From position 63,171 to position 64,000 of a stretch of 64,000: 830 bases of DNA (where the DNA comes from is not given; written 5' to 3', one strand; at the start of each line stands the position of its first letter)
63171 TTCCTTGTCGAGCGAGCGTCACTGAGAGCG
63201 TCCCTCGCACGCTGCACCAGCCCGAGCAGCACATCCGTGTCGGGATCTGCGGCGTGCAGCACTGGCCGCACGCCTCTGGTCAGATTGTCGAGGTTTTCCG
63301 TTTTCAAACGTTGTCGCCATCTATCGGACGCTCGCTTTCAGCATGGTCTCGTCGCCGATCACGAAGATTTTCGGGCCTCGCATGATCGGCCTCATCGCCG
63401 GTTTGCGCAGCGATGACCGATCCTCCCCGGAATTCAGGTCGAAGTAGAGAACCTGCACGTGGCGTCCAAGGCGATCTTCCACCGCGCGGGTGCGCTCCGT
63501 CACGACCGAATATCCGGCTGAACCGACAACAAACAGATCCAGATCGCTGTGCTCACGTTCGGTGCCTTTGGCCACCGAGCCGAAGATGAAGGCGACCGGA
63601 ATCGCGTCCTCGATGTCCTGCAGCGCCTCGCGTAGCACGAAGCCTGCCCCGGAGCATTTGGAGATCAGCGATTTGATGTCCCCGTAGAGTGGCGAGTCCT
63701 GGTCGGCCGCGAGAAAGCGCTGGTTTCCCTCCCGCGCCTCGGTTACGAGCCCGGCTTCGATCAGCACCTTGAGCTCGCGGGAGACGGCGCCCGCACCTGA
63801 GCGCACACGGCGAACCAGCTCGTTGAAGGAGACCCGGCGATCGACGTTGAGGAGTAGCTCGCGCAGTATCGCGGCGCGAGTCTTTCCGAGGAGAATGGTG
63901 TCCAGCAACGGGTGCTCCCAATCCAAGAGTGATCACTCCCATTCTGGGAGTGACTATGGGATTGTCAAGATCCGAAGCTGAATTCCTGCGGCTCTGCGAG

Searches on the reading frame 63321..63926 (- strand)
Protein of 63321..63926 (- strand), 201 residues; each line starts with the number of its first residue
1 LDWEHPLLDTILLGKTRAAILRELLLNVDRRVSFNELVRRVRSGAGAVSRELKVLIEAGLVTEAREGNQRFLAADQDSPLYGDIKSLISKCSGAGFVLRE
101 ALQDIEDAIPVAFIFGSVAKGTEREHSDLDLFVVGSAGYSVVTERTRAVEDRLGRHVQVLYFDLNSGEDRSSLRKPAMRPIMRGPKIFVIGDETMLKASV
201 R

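Call 72: search_protein_families(library=pfam, proteins=[window:63321-63926:-], max_evalue=0.0001)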
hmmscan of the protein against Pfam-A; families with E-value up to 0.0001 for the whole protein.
window:63321-63926:- (201 aa): 4 families
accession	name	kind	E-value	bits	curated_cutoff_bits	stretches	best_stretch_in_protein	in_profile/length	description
PF18765.7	Polbeta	-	1.2e-08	35.5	26.9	1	107-161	11-68/93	Polymerase beta, Nucleotidyltransferase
PF01909.29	NTP_transf_2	-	4.2e-07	30.7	21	1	99-147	5-55/93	Nucleotidyltransferase domain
PF12840.13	HTH_20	-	1.1e-05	25.7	27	1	15-63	4-50/51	Helix-turn-helix domain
PF12802.13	MarR_2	-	2.1e-05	25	27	1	17-68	7-57/61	MarR family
